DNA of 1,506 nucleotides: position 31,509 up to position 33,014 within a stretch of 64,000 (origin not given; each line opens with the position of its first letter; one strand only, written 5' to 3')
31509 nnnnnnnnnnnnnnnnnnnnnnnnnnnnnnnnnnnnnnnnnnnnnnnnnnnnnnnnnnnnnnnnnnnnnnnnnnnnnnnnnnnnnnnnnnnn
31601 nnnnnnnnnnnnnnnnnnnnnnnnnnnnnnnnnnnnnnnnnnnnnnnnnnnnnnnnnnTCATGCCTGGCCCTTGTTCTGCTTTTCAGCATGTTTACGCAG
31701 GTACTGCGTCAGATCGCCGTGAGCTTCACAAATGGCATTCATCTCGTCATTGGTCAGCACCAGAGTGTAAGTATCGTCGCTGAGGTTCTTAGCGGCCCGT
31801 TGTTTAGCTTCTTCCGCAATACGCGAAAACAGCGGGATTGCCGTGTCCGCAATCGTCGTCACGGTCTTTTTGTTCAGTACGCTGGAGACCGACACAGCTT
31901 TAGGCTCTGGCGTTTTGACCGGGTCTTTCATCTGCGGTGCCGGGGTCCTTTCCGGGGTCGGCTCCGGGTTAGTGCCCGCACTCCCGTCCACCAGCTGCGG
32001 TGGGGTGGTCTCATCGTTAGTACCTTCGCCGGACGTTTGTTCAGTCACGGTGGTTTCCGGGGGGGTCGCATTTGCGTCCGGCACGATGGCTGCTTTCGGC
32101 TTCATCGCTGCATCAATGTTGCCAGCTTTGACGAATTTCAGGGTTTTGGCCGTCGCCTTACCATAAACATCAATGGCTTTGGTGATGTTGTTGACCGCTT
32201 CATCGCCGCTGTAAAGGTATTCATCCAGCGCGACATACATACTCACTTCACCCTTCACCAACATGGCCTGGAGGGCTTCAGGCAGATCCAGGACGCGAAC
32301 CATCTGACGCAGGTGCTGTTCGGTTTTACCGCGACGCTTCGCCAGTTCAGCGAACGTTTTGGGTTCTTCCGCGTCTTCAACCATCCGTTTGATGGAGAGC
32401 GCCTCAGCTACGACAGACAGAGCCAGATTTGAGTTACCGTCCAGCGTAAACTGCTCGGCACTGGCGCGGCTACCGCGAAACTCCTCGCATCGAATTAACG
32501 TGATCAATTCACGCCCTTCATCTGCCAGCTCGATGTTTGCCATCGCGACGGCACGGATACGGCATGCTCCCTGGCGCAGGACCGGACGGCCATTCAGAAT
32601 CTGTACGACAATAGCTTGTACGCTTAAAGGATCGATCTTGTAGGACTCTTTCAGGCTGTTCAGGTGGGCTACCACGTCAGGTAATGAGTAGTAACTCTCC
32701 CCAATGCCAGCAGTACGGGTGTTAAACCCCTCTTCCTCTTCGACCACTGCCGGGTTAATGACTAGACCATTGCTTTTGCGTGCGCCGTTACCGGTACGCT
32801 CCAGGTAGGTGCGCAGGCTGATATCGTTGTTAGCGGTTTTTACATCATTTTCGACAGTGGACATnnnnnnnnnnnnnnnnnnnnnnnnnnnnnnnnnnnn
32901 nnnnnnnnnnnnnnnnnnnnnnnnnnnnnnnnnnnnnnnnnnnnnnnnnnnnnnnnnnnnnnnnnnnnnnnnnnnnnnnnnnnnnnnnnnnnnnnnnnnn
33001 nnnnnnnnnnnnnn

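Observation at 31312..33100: Orphan ParB/KorB-like protein with a diverged arginine motif and palindrome sites at its own promoter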

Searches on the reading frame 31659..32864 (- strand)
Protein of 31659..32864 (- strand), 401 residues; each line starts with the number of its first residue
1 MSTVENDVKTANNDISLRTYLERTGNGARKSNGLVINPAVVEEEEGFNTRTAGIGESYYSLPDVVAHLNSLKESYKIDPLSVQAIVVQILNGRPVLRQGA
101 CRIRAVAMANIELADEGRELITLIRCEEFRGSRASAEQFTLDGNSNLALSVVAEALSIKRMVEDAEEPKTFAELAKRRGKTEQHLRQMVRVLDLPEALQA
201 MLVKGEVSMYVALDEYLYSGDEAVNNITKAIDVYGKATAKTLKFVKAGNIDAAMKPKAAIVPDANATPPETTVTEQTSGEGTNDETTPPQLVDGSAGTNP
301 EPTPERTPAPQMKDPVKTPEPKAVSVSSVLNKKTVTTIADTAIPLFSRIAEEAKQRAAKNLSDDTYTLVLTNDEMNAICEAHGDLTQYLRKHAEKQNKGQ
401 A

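Call 5: search_protein_families(proteins=[window:31659-32864:-], library=ncbifam, max_evalue=0.01)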
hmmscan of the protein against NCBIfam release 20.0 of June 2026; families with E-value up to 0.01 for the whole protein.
window:31659-32864:- (401 aa): 1 family
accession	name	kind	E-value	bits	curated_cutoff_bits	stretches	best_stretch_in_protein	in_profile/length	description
TIGR00180.1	parB_part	domain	3.3e-05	23.7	58.45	1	148-207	102-161/186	ParB/RepB/Spo0J family partition protein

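Call 7: profile_search(protein=window:31659-32864:-)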
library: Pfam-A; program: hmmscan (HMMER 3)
A. the first sequence (401 residues): domains with independent E <= 10: 3; with E <= 0.001: 1
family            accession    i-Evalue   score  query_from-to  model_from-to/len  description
HTH_ParB          PF17762.8     3.3e-05    24.4     149-209         3-61/102  ParB HTH domain
4HB_MCP_1         PF12729.13        1.2     9.1     222-255       109-142/181  Four helix bundle sensory module for signal transduction
TAF10             PF03540.19        4.2     8.0     317-383        30-93/102  Transcription initiation factor TFIID 23-30kDa subunit

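Call 19: find_homologous_proteins(query=window:31659-32864:-, max_evalue=0.001)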
Query window:31659-32864:- (401 aa): 31 proteins with E <= 0.001 among 8000 candidates.
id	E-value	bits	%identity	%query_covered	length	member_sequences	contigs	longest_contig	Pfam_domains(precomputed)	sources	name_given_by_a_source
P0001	9.6e-247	836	98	100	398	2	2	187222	PF17762.9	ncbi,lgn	-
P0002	2.3e-231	786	91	100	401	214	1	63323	-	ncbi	ncbi:DNA-binding protein [Citrobacter portucalensis]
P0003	2.0e-229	779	91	100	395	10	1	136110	-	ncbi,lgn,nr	ncbi:DNA-binding protein [Escherichia coli]|nr:DNA-binding protein [Escherichia coli]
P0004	1.3e-222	757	88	100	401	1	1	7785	-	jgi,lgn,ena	-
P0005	1.2e-221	754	100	88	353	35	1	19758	PF17762.9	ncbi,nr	ncbi:TPA: DNA-binding protein, partial [Escherichia coli]|nr:DNA-binding protein [Escherichia coli]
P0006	2.3e-181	621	100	72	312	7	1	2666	PF17762.9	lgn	-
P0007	5.9e-181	620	91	79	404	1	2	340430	-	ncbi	-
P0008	8.0e-154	531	66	100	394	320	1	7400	PF17762.9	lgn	-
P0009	2.5e-153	529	66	100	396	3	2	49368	PF17762.9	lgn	-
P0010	1.2e-137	477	61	98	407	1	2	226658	-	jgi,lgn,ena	-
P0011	8.0e-137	475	61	98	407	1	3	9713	-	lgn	-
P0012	8.9e-137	475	61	98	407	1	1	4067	-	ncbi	-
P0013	5.2e-136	472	61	98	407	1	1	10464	-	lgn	-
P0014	1.3e-135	471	60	98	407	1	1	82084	-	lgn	-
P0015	6.5e-134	465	61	96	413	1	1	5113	PF17762.9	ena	-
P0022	7.3e-112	393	72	63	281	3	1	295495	PF17762.9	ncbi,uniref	ncbi:hypothetical protein [Citrobacter freundii]|uniref:hypothetical protein n=1 Tax=Citrobacter fre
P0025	1.5e-97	346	65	71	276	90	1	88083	PF17762.9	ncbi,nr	ncbi:DNA-binding protein, partial [Enterobacter hormaechei]|nr:DNA-binding protein [Enterobacter hor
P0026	1.4e-95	339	46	95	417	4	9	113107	-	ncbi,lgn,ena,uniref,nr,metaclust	ncbi:hypothetical protein [Yersinia intermedia]|uniref:hypothetical protein n=1 Tax=Yersinia interme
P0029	1.8e-91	326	45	96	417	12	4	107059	PF17762.9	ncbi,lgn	-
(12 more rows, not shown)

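Call 20: search_solved_structures(query=window:31659-32864:-, max_evalue=10, show_alignments=3)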
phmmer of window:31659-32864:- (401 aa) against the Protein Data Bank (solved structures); distinct sequences matched with E-value up to 10: 5.
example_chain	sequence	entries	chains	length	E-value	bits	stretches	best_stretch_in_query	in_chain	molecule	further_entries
6s6h_A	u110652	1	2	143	0.00033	23.6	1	147-209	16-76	Chromosome-partitioning protein ParB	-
6t1f_A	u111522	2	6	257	0.001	22.1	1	146-209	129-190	Chromosome-partitioning protein ParB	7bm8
6sdk_A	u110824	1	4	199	0.0049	19.8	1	149-209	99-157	Stage 0 sporulation protein J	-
29km_A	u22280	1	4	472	0.011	18.6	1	66-166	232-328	Replicative helicase loading/DNA remodeling protein DnaB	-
5o8u_A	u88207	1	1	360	0.69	12.7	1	51-172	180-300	Mitogen-activated protein kinase 14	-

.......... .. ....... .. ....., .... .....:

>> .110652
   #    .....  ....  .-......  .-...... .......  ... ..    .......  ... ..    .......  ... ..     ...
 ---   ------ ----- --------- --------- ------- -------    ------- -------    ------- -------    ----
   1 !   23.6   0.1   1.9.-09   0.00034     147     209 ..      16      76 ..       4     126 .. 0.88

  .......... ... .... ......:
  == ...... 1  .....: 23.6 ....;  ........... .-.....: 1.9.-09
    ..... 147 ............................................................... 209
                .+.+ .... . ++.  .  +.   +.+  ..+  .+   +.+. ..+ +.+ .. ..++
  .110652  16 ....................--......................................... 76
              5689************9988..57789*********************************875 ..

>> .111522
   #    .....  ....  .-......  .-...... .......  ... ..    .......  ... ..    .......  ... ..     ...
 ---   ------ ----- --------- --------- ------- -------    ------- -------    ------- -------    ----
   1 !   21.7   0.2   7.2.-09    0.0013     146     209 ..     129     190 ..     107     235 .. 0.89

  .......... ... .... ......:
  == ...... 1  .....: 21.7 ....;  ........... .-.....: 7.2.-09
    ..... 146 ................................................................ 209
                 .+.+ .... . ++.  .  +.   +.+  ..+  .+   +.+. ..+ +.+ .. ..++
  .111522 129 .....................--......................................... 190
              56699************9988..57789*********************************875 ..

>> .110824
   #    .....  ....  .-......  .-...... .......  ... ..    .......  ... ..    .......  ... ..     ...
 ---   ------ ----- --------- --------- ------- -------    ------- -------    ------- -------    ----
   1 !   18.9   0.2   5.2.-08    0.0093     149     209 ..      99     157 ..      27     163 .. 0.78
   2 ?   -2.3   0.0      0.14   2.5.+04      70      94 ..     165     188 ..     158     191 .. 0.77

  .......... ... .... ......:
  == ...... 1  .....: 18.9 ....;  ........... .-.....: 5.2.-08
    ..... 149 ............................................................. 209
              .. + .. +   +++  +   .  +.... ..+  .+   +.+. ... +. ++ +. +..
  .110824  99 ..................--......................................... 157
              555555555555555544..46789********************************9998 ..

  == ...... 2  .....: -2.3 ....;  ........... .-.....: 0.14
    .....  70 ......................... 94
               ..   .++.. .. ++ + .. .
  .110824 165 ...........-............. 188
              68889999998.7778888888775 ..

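Call 34: predict_structure(alignment_id=A1)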
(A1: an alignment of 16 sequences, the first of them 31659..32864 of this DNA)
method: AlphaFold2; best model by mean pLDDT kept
length: 401 residues; sequences in the alignment: 16
mean_pLDDT: 70.3   pTM: 0.53
mean pLDDT of the five models: 70.3, 70.0, 69.4, 67.6, 67.1
residues with pLDDT >= 90: 121; 70-90: 101; 50-70: 80; < 50: 99
segments of 3 or more residues with pLDDT < 50: 1-13, 255-328, 360-362, 364-366
pLDDT, mean of each block of 10 residues (from residue 1): 34 70 90 90 64 66 89 95 91 87 93 95 93 84 74 87 90 90 94 90 89 94 93 89 80 46 32 26 30 30 34 35 43 63 67 56 48 66 68 63 45
secondary structure, 60 per line:
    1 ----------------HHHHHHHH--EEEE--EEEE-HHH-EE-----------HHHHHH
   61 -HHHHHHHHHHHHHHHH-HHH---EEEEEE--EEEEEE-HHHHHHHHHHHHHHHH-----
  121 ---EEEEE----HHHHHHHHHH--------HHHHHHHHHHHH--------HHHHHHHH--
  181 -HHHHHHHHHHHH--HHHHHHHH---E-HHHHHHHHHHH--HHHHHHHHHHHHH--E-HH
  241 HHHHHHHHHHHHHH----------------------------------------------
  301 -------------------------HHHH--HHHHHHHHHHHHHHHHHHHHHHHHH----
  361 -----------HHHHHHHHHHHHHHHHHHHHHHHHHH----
elements in order: H17-24 E27-30 E33-36 H55-60 H62-77 E85-90 E93-98 H100-115 E124-128 H133-142 H151-162 H171-178 H182-193 H196-203 H209-219 H222-234 H239-254 H326-329 H332-356 H372-397

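Call 36: search_protein_representatives(alignment_id=A1)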
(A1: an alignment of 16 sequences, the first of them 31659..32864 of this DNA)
Query: 16 sequences, 413 profile positions. Proteins with E-value up to 0.001 (for the whole library): 453; up to 1e-10: 152; up to 1e-30: 16. The best 150 are listed.
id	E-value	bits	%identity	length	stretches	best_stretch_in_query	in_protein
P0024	4.7e-182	622.2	-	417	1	1-413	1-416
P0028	9.2e-178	608.0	-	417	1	1-411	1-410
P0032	5.6e-101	355.1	-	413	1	2-409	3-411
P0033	2.3e-71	257.5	-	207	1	189-413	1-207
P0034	4.8e-54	200.5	-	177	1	110-253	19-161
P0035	9.9e-52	192.9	-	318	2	10-254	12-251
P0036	1.0e-41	160.0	-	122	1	101-194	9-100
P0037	2.0e-40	155.7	-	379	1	17-342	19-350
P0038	2.9e-34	135.4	-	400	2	34-217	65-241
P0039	7.7e-34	134.0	-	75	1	1-75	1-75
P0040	1.1e-33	133.5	-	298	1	14-262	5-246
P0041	3.3e-33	131.9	-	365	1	33-245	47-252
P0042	5.8e-32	127.8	-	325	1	26-323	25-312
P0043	1.7e-31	126.2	-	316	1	31-236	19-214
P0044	2.4e-31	125.7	-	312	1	17-239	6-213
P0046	3.4e-30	122.0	-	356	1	33-326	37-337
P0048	1.5e-29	119.8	-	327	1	14-332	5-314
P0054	2.9e-26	109.0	-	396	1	35-230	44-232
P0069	8.8e-23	97.5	-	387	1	41-387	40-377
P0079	9.4e-22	94.2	-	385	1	27-271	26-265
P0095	3.8e-19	85.6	-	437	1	17-302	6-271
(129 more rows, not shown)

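Call 38: fold_search(model_id=the predicted structure, library=pdb)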
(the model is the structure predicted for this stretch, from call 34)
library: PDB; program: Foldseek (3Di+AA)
matches with E <= 10: 336; with E <= 0.001: 23
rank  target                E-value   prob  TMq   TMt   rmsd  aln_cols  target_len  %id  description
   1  7bnr_B                1.7e-07  1.00  0.22  0.42  14.6       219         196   19  Crystal structure of a ParB Q52A mutant from Myxococcus xanthus bound to CTPyS (released 2021-09-08)
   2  8qa9_B                1.8e-07  1.00  0.36  0.62   5.4       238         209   19  Crystal structure of the RK2 plasmid encoded co-complex of the C-terminally truncated transcriptional repressor protei (released 2024-02-21)
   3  8qa9_A                2.1e-07  1.00  0.35  0.61   5.9       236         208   18  Crystal structure of the RK2 plasmid encoded co-complex of the C-terminally truncated transcriptional repressor protei (released 2024-02-21)
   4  7bnr_A                2.3e-07  1.00  0.22  0.42  14.9       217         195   20  Crystal structure of a ParB Q52A mutant from Myxococcus xanthus bound to CTPyS (released 2021-09-08)
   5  7bnk_A                5.4e-07  1.00  0.22  0.42  14.8       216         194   19  Crystal structure of ParB from Myxococcus xanthus bound to CDP and Monothiophosphate (released 2021-09-08)
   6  7o0n_A                6.0e-07  1.00  0.22  0.42  14.7       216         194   20  Crystal structure of a ParB E93A mutant from Myxococcus xanthus bound to CDP and monothiophosphate (released 2021-09-15)
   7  7bnk_B                9.2e-07  1.00  0.22  0.42  15.0       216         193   19  Crystal structure of ParB from Myxococcus xanthus bound to CDP and Monothiophosphate (released 2021-09-08)
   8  7ol9_B                1.1e-06  1.00  0.26  0.47  13.4       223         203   18  Crystal structure of C-terminally truncated Bacillus subtilis nucleoid occlusion protein (Noc) complexed to the Noc-bi (released 2022-03-09)
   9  6sdk_A                1.1e-06  1.00  0.22  0.42  14.8       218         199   19  Crystal structure of bacterial ParB dimer bound to CDP (released 2019-10-23)
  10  7ol9_A                1.2e-06  1.00  0.23  0.43  11.6       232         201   19  Crystal structure of C-terminally truncated Bacillus subtilis nucleoid occlusion protein (Noc) complexed to the Noc-bi (released 2022-03-09)
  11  8qa8_C                1.2e-06  1.00  0.21  0.39  14.6       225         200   17  Crystal structure of the C-terminally truncated transcriptional repressor protein KorB from the RK2 plasmid complexed  (released 2024-02-21)
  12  8qa8_B                2.2e-06  1.00  0.21  0.38  15.1       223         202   17  Crystal structure of the C-terminally truncated transcriptional repressor protein KorB from the RK2 plasmid complexed  (released 2024-02-21)
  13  6sdk_B                2.4e-06  1.00  0.22  0.40  15.2       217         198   19  Crystal structure of bacterial ParB dimer bound to CDP (released 2019-10-23)
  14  8qa8_F                2.5e-06  1.00  0.21  0.39  15.1       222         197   18  Crystal structure of the C-terminally truncated transcriptional repressor protein KorB from the RK2 plasmid complexed  (released 2024-02-21)
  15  8qa8_A                3.0e-06  1.00  0.21  0.39  15.0       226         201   17  Crystal structure of the C-terminally truncated transcriptional repressor protein KorB from the RK2 plasmid complexed  (released 2024-02-21)
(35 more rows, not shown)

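Call 40: search_protein_families(proteins=[P0037, P0040, P0042, P0044, P0046, P0048, P0054, P0069, P0079, P0095], library=ncbifam, max_evalue=0.01)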
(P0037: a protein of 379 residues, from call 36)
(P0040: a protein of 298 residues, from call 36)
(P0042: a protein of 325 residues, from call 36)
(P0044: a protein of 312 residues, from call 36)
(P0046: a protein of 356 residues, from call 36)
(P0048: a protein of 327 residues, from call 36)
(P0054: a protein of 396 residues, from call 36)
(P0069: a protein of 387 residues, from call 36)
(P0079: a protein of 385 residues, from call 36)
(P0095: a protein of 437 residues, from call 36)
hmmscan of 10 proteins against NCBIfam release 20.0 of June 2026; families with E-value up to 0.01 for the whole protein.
P0037 (379 aa): 1 family
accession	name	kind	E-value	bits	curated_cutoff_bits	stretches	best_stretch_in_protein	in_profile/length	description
TIGR00180.1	parB_part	domain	5.5e-07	29.5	58.45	1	75-202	42-160/186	ParB/RepB/Spo0J family partition protein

P0040 (298 aa): 2 families
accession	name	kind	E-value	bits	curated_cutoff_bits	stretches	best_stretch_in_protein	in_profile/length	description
TIGR00180.1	parB_part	domain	5.1e-08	32.9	58.45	1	49-187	18-159/186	ParB/RepB/Spo0J family partition protein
TIGR04285.1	nucleoid_noc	exception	7.5e-06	25.5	315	1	57-259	24-223/255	nucleoid occlusion protein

P0042 (325 aa): 2 families
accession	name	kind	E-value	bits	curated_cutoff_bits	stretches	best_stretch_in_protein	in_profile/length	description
TIGR00180.1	parB_part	domain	1.6e-13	50.8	58.45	1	64-211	24-172/186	ParB/RepB/Spo0J family partition protein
TIGR04285.1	nucleoid_noc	exception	5.4e-13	48.9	315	1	66-274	23-229/255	nucleoid occlusion protein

P0044 (312 aa): 3 families
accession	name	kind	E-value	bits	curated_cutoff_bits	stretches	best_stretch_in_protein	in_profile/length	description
TIGR04285.1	nucleoid_noc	exception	2.1e-10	40.4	315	1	48-251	23-228/255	nucleoid occlusion protein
TIGR00180.1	parB_part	domain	9.3e-08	32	58.45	1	47-187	25-166/186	ParB/RepB/Spo0J family partition protein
NF033919.1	PA2779_fam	subfamily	0.0077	16.4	40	0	128-154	46-72/123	PA2779 family protein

P0046 (356 aa): 1 family
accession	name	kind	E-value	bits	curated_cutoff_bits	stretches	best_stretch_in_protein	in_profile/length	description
NF010406.0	PRK13832.1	subfamily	0.0082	14.7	640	0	100-198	57-151/578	plasmid partitioning protein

P0048 (327 aa): 2 families
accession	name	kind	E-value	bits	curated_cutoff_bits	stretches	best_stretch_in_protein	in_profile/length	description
TIGR04285.1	nucleoid_noc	exception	1.3e-11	44.3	315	1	58-233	23-195/255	nucleoid occlusion protein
TIGR00180.1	parB_part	domain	1.3e-08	34.9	58.45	1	59-214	27-184/186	ParB/RepB/Spo0J family partition protein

P0054 (396 aa): 1 family
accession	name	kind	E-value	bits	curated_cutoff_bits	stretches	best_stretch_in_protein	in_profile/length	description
TIGR00180.1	parB_part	domain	1.5e-05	24.8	58.45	1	86-209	37-161/186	ParB/RepB/Spo0J family partition protein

P0069 (387 aa): 3 families
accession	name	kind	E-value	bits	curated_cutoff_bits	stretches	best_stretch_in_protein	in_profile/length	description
TIGR00180.1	parB_part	domain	1.3e-06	28.3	58.45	1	83-198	53-167/186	ParB/RepB/Spo0J family partition protein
NF005642.0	PRK07405.1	subfamily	0.00033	20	524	0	145-187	178-219/318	RNA polymerase sigma factor SigD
TIGR04285.1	nucleoid_noc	exception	0.0073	15.7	315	1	136-232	96-195/255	nucleoid occlusion protein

P0079 (385 aa): 0 families

P0095 (437 aa): 3 families
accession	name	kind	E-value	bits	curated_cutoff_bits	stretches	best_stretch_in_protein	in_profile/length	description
TIGR00180.1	parB_part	domain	3.5e-10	39.9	58.45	1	49-186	27-165/186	ParB/RepB/Spo0J family partition protein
NF007615.0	PRK10263.1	equivalog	1e-09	36.7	1566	1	378-434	1294-1350/1355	DNA translocase FtsK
TIGR04285.1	nucleoid_noc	exception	1.4e-06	27.9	315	1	49-193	24-168/255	nucleoid occlusion protein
